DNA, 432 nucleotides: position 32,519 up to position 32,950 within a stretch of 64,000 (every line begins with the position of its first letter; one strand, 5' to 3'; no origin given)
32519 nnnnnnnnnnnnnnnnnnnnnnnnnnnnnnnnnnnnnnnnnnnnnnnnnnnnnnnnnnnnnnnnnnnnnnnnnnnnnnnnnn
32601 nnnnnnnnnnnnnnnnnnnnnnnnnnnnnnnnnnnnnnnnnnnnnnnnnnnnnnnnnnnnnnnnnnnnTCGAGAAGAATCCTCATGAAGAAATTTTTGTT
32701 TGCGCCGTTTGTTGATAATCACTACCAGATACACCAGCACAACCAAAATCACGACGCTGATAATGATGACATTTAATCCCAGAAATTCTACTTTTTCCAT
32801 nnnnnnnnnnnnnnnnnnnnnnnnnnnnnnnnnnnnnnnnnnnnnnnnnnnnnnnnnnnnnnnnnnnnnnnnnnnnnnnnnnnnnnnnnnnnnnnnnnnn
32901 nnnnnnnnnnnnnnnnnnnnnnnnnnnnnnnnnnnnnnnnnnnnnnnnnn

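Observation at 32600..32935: Unannotated 44-aa hydrophobic peptide gene with textbook promoter and terminator upstream of lysC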

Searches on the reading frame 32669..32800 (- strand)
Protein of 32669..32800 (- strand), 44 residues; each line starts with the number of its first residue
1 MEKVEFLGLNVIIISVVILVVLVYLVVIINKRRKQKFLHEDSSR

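Call 8: find_homologous_proteins(query=window:32669-32800:-, max_evalue=10)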
Query seq(44 aa) (44 aa): 1 proteins with E <= 10 among 1 candidates.
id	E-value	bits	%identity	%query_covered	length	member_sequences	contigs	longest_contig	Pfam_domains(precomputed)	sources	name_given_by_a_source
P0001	4.3e-9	52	66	93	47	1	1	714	-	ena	-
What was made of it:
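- On New family: 'N-x13-Y-x7-R-x4-FLH' small membrane proteins (defined here): The independent support is the first-search hit to P0001 at 66% identity, E = 4.3e-9 (call 8).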

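Call 10: find_encoding_contigs(protein=P0001, flank=10000)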
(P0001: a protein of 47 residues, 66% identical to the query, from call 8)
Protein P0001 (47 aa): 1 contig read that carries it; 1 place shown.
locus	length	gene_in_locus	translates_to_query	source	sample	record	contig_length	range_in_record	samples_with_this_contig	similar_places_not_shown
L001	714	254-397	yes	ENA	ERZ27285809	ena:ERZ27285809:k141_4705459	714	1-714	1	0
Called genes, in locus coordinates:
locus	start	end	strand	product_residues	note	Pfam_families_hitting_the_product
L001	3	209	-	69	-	?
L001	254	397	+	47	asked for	-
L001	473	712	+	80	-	?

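Call 11: search_protein_families(library=pfam, proteins=[window:32669-32800:-], max_evalue=1)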
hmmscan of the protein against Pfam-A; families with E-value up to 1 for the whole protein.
seq(44 aa): 13 families
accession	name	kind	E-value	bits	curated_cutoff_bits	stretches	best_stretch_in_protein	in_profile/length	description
PF04276.17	DUF443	-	0.0068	16.6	26.2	1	10-40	93-123/202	Protein of unknown function (DUF443)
PF21314.2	TM_ErbB1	-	0.018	15.2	27.1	1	15-36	8-29/36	Epidermal growth factor receptor transmembrane-juxtamembrane segment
PF17410.7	Stevor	-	0.027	14.5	25.4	1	12-40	240-268/275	Subtelomeric Variable Open Reading frame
PF15102.11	TMEM154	-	0.044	14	30.3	1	11-36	67-96/153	TMEM154 protein family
PF06024.17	Orf78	-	0.046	14.5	29.4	1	11-36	69-94/101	Orf78 (ac78)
PF25630.1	Phycodna_minor_capsid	-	0.053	14.3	27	1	12-42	6-35/96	Phycodnaviridae minor capsid protein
PF15820.10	ECSCR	-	0.084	13.2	27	1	9-37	28-56/104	Endothelial cell-specific chemotaxis regulator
PF17359.7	DUF5385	-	0.092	12.8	25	1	5-37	4-31/217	Family of unknown function (DUF5385)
PF14575.11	EphA2_TM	-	0.1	13.8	28.9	1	12-36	4-28/74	Ephrin type-A receptor 2 transmembrane domain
PF25184.1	YxzE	-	0.19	13.2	40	1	9-36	3-30/65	YxzE-like putative bacteriocin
PF12273.13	RCR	-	0.44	11.7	27.8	1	12-36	5-29/117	Chitin synthesis regulation, resistance to Congo red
PF06160.17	EzrA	-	0.54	8.9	39.6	1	12-36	1-25/557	Septation ring formation regulator, EzrA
PF04901.18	RAMP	-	0.98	9.9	27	0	10-34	85-109/110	Receptor activity modifying family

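Call 17: find_related_loci(query=A1, collection=genome_contigs, flank=6000)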
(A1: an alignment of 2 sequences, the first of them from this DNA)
Query A1 (44 aa) in genome_contigs; peptide patterns used: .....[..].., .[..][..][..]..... (x = any residue, [..] = any of these).
108 stretches matched a pattern, but none encodes a relative of the query by tblastn (E <= 1e-3).
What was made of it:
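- Tried and rejected: It returned nothing by tblastn (call 17).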

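Call 22: find_homologous_proteins(query=A2, max_evalue=10)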
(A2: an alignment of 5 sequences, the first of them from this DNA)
Query A2 (5 sequences) (44 aa, profile of the alignment): 6 proteins with E <= 10 among 101 candidates.
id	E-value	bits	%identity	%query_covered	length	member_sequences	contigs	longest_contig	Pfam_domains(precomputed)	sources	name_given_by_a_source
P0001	2.4e-21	93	66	93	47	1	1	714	-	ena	-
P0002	3.3e-19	86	33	89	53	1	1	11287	-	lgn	-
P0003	5.3e-18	82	31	89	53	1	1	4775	-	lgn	-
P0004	1.2e-14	72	63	91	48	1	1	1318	-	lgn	-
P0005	7.3e-14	69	50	95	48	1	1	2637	-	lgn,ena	-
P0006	8.4e-14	69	56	98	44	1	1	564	-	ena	-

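Call 25: find_encoding_contigs(protein=P0002, flank=6000)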
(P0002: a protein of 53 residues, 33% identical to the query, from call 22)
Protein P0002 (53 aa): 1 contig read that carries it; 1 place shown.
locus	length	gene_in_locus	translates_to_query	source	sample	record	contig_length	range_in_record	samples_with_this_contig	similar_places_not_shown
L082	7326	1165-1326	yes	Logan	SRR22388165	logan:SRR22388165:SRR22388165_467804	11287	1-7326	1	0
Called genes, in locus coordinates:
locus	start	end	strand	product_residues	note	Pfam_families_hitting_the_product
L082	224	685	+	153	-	PF00072:Response_reg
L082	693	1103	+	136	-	PF00072:Response_reg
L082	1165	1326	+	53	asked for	-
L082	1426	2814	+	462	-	PF00696:AA_kinase, PF22468:ACT_9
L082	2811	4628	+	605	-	PF00664:ABC_membrane, PF00005:ABC_tran, PF02463:SMC_N (weak)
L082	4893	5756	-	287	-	PF00535:Glycos_transf_2 (faint)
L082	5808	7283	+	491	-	PF03901:Glyco_transf_22, PF13231:PMT_2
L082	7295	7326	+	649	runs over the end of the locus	PF00884:Sulfatase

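Call 26: find_encoding_contigs(protein=P0005, flank=6000)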
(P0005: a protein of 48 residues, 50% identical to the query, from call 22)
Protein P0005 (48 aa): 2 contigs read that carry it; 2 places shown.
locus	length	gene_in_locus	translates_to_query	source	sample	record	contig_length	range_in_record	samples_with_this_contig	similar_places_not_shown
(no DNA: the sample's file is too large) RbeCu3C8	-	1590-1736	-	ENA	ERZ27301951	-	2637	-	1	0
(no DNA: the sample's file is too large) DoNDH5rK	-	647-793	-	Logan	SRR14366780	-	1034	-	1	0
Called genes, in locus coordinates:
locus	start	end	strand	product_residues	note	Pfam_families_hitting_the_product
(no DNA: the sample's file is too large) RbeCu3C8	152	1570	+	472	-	PF00989:PAS, PF08448:PAS_4, PF13426:PAS_9, PF08447:PAS_3, PF00989:PAS, PF13188:PAS_8, PF13426:PAS_9, PF13185:GAF_2, +3 more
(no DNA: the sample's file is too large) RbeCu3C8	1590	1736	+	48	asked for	-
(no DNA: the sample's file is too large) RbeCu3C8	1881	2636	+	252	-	?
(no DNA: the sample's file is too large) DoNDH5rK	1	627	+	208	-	?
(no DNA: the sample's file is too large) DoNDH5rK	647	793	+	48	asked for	-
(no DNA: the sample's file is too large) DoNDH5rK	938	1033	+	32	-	?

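Call 27: find_encoding_contigs(protein=P0004, flank=6000)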
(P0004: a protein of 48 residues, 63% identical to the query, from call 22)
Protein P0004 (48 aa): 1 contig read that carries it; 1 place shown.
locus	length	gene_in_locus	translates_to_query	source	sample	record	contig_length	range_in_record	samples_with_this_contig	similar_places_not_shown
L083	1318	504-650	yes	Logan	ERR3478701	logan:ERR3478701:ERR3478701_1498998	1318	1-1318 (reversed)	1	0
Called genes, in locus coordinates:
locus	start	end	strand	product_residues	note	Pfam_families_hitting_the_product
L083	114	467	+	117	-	PF02627:CMD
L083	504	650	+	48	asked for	-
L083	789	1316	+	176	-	?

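Call 28: find_encoding_contigs(protein=P0003, flank=6000)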
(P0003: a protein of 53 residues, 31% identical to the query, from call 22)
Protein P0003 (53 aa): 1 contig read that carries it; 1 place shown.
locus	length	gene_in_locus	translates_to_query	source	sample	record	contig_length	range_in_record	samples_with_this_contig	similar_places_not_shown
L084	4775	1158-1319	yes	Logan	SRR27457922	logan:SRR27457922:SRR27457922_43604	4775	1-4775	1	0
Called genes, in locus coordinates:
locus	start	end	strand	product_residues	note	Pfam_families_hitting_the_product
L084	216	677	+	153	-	PF00072:Response_reg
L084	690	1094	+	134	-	PF00072:Response_reg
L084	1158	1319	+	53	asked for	-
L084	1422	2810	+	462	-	PF00696:AA_kinase, PF22468:ACT_9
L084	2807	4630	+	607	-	PF00664:ABC_membrane, PF00005:ABC_tran, PF02463:SMC_N (weak)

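Call 29: find_encoding_contigs(protein=P0006, flank=6000)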
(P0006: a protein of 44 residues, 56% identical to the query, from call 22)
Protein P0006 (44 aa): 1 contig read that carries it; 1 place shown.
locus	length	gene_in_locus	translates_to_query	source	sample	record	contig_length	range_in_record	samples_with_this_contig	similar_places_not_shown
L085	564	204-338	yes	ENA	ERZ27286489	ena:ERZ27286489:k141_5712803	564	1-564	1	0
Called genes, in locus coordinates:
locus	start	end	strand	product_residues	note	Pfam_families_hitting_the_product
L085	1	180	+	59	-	?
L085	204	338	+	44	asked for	-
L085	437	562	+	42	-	?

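Call 33: find_related_loci(query=A3, collection=metagenome_contigs, flank=4000)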
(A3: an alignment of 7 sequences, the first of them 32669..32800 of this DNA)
Query A3 (44 aa) in metagenome_contigs; peptide patterns used: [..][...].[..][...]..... (x = any residue, [..] = any of these).
171 stretches matched a pattern; 25 encode a relative of the query (tblastn E <= 1e-3); 25 distinct loci.
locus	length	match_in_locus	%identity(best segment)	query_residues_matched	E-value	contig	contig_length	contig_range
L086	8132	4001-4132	64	1-44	3e-16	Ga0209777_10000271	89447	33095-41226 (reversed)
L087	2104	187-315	60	1-43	4e-15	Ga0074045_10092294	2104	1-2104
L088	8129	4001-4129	60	1-43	3e-14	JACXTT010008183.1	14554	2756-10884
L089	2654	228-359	59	1-44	3e-14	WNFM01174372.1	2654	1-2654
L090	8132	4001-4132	59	1-44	6e-14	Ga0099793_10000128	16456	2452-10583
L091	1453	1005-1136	48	1-44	1e-13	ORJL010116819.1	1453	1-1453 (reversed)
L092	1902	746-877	48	1-44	1e-13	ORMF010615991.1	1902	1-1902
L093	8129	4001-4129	51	1-43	1e-13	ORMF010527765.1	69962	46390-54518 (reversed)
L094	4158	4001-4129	51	1-43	3e-13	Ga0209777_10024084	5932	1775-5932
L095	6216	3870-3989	55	1-40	5e-13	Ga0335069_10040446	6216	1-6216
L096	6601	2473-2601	51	1-43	3e-12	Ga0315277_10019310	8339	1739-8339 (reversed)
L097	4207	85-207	59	1-41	3e-12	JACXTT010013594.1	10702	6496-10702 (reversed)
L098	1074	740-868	51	1-43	3e-12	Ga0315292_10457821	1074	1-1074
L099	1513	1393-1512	50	1-40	1e-11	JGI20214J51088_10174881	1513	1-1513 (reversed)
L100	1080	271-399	51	1-43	3e-11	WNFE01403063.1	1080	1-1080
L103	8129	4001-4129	58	1-43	5e-10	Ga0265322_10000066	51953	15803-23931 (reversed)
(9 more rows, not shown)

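Call 37: search_protein_representatives(alignment_id=A3)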
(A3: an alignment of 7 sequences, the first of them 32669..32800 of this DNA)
Query: 7 sequences, 48 profile positions. Proteins with E-value up to 0.001 (for the whole library): 55; up to 1e-10: 21; up to 1e-30: 0. The best 55 are listed.
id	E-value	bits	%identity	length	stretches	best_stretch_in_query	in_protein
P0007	8.3e-20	86.1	-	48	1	1-47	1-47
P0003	2.5e-19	84.6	-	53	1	1-47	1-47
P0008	1.7e-17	78.7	-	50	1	1-41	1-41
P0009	1.6e-16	75.6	-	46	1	1-45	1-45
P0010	5.3e-16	73.9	-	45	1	1-44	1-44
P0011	2.7e-15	71.7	-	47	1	1-42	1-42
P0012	3.8e-15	71.2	-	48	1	3-44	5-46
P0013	9.1e-15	70.0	-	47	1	1-46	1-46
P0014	1.0e-14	69.9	-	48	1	1-44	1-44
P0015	2.2e-14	68.8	-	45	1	1-44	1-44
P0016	4.7e-14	67.7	-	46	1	1-44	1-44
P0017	5.4e-14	67.5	-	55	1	1-45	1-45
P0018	6.5e-14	67.3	-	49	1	3-44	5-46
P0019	9.1e-14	66.8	-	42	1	1-40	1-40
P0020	5.8e-13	64.2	-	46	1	1-42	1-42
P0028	2.3e-10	55.9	-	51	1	1-44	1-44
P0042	9.0e-07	44.4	-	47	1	1-45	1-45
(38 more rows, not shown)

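Call 40: find_homologous_proteins(query=A4, max_evalue=0.01)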
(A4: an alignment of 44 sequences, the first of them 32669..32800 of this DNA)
Query A4 (44 sequences) (44 aa, profile of the alignment): 46 proteins with E <= 0.01 among 8000 candidates.
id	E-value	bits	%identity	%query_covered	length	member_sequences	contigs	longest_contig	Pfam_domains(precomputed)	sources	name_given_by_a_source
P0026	1.4e-17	80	57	95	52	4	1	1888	-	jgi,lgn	jgi:hypothetical protein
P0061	5.3e-16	75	60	98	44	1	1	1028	-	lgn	-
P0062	9.3e-16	75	64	95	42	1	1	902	-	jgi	jgi:hypothetical protein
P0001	1.0e-15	74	66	93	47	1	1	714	-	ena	-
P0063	1.2e-15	74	61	86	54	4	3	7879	-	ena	-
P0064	1.5e-15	74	69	95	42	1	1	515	-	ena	-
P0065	2.4e-15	73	55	86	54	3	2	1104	-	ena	-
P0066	1.1e-14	71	58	43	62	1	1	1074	-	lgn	-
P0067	1.3e-14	71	63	93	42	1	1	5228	-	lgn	-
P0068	1.4e-14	71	47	43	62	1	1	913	-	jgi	jgi:hypothetical protein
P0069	1.4e-14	71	53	43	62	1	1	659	-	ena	-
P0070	1.5e-14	71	58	43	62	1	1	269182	-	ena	-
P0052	1.8e-14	70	27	100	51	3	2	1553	-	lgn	-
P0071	2.0e-14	70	53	91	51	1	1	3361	-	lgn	-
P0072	2.2e-14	70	58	43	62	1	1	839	-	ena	-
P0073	2.4e-14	70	36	89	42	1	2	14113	-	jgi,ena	-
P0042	4.0e-14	69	38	95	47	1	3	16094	-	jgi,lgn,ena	jgi:hypothetical protein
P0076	1.7e-13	67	30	91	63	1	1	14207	-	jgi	-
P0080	9.0e-13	65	32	93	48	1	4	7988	-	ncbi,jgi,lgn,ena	-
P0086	7.5e-12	62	31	82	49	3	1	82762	-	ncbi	-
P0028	1.7e-9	55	33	89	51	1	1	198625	-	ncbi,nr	ncbi:MAG: hypothetical protein IGBAC_1299 [Ignavibacteriae bacterium]|nr:MAG: hypothetical protein I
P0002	1.7e-9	55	33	89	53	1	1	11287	-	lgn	-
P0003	1.8e-9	54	31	89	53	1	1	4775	-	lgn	-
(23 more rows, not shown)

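Call 41: search_protein_families(library=ncbifam, alignment_id=A4, max_evalue=1)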
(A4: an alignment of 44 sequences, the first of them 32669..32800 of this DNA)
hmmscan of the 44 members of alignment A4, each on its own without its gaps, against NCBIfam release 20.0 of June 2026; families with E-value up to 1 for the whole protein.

A. member 1, window:32669-32800:- (44 aa): 7 families
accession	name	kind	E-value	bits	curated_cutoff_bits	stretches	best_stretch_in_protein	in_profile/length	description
NF045962.1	MAG2810_fam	equivalog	0.026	13.5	175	1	4-42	48-86/394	MAG2810 family protein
TIGR01478.1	STEVOR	paralog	0.036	13.3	166.65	1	11-40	272-301/308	STEVOR family variant surface protein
NF003407.0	PRK04778.1-1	equivalog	0.055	11.9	913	1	8-38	4-34/574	septation ring formation regulator EzrA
TIGR03926.1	T7_EssB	equivalog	0.086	11.7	229.75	1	6-39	215-247/377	type VII secretion protein EssB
NF003410.0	PRK04778.1-4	equivalog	0.2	10.4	754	1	11-39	8-36/575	septation ring formation regulator EzrA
TIGR01477.1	RIFIN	paralog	0.4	10.4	176.95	1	11-37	314-344/356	variant surface antigen, rifin family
NF041738.1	GG_III-CTERM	domain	0.82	9.7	22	0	11-36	2-28/28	GGIII-like transmembrane region-containing protein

B. families by the number of members that match (of 44 scanned): 50 families (the first 25 are shown)
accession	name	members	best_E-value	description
TIGR04391.1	CcmD_alt_fam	12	0.0015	CcmD family protein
TIGR01167.1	LPXTG_anchor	10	0.0073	LPXTG cell wall anchor domain-containing protein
TIGR01478.1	STEVOR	9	0.00044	STEVOR family variant surface protein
NF033218.1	anchor_AmaP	8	0.0075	alkaline shock response membrane anchor protein AmaP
NF003407.0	PRK04778.1-1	7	0.014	septation ring formation regulator EzrA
NF041738.1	GG_III-CTERM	6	0.0049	GGIII-like transmembrane region-containing protein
NF045529.2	Heimdall-CTERM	6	0.034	Heimdall-CTERM domain-containing surface protein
NF041554.1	SA1362_fam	5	0.0012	SA1362 family protein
TIGR01477.1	RIFIN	5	0.0017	variant surface antigen, rifin family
NF045534.1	small_EYxxD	4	0.0066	EYxxD motif small membrane protein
TIGR01195.1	oadG_fam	4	0.028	sodium pump decarboxylases, gamma subunit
NF011430.0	PRK14861.1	4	0.081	twin arginine translocase protein A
NF058670.1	sorting_LPXTATN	4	0.13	LPxTATN C-terminal sorting signal domain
NF045962.1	MAG2810_fam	3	0.0016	MAG2810 family protein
TIGR03926.1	T7_EssB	3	0.0047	type VII secretion protein EssB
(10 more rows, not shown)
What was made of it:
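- TIGR04391 CcmD_alt_fam gives sub-threshold hits to 12 of 44 family members (call 41).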

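Call 42: search_protein_families(library=pfam, alignment_id=A4, max_evalue=0.1)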
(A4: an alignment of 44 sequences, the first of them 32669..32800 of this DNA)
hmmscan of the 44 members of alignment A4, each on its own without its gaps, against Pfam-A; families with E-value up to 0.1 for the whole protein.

A. member 1, window:32669-32800:- (44 aa): 8 families
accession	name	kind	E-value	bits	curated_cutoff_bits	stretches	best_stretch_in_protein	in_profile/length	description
PF04276.17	DUF443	-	0.0068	16.6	26.2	1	10-40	93-123/202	Protein of unknown function (DUF443)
PF21314.2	TM_ErbB1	-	0.018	15.2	27.1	1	15-36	8-29/36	Epidermal growth factor receptor transmembrane-juxtamembrane segment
PF17410.7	Stevor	-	0.027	14.5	25.4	1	12-40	240-268/275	Subtelomeric Variable Open Reading frame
PF15102.11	TMEM154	-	0.044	14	30.3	1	11-36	67-96/153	TMEM154 protein family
PF06024.17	Orf78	-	0.046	14.5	29.4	1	11-36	69-94/101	Orf78 (ac78)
PF25630.1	Phycodna_minor_capsid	-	0.053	14.3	27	1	12-42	6-35/96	Phycodnaviridae minor capsid protein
PF15820.10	ECSCR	-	0.084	13.2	27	1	9-37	28-56/104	Endothelial cell-specific chemotaxis regulator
PF17359.7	DUF5385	-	0.092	12.8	25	1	5-37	4-31/217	Family of unknown function (DUF5385)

B. families by the number of members that match (of 44 scanned): 63 families (the first 25 are shown)
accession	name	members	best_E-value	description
PF17410.7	Stevor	6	0.0003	Subtelomeric Variable Open Reading frame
PF06143.16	Baculo_11_kDa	6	0.036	Baculovirus 11 kDa family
PF12669.12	FeoB_associated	6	0.039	FeoB-associated Cys-rich membrane protein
PF04276.17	DUF443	5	0.0068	Protein of unknown function (DUF443)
PF21314.2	TM_ErbB1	5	0.01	Epidermal growth factor receptor transmembrane-juxtamembrane segment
PF14163.11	SieB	4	0.00037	Super-infection exclusion protein B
PF25630.1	Phycodna_minor_capsid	4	0.0062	Phycodnaviridae minor capsid protein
PF15820.10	ECSCR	4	0.01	Endothelial cell-specific chemotaxis regulator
PF06305.16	LapA_dom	4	0.014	Lipopolysaccharide assembly protein A domain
PF14316.11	DUF4381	3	0.00089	Domain of unknown function (DUF4381)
PF07406.16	NICE-3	3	0.01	NICE-3 protein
PF13273.12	DUF4064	3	0.011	Protein of unknown function (DUF4064)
PF20485.3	DUF6724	3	0.017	Family of unknown function (DUF6724)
PF25258.1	DUF7859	2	0.0087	Family of unknown function (DUF7859)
PF03606.21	DcuC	2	0.0095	C4-dicarboxylate anaerobic carrier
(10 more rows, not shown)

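Call 45: find_encoding_contigs(protein=P0070, flank=5000, max_places=2)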
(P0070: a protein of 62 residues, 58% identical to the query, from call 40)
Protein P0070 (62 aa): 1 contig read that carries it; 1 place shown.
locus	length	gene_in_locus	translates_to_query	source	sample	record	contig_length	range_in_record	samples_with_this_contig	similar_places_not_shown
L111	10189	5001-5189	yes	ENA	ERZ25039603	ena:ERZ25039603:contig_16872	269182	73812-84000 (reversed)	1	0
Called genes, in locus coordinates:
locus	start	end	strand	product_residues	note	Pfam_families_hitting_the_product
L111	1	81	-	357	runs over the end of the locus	PF00266:Aminotran_5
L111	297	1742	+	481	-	PF13091:PLDc_2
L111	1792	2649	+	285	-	PF13091:PLDc_2, PF18962:Por_Secre_tail (weak)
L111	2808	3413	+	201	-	-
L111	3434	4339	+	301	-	PF00892:EamA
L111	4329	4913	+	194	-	PF00588:SpoU_methylase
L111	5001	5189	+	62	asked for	-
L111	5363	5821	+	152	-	PF11412:DsbD_N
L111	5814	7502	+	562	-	PF02683:DsbD_TM, PF03190:Thioredox_DsbH (weak), PF13899:Thioredoxin_7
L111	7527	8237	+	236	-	-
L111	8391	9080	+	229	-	PF00589:Phage_integrase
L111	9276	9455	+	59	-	-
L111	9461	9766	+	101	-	-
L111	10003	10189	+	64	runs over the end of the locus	-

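Call 46: find_encoding_contigs(protein=P0086, flank=5000, max_places=2)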
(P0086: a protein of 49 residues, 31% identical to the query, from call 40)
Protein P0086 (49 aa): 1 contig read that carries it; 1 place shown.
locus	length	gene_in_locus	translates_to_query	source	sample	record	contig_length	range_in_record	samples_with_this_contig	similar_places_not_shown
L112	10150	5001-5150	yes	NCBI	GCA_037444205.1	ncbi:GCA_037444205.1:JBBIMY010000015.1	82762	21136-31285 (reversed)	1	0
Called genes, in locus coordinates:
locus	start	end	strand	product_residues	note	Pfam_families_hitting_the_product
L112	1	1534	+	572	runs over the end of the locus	PF18962:Por_Secre_tail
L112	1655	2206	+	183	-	PF14559:TPR_19 (faint)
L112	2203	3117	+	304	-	PF00892:EamA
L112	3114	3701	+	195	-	PF00588:SpoU_methylase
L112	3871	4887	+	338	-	PF00291:PALP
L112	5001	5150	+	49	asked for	-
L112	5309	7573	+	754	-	PF11412:DsbD_N, PF02683:DsbD_TM, PF13899:Thioredoxin_7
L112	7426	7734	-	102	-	-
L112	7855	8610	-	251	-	PF00929:RNase_T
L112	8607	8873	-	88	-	PF02661:Fic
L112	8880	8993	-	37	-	-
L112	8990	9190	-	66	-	-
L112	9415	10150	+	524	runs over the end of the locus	PF00342:PGI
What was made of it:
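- Two distant members lie next to dsbD (calls 45, 46).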
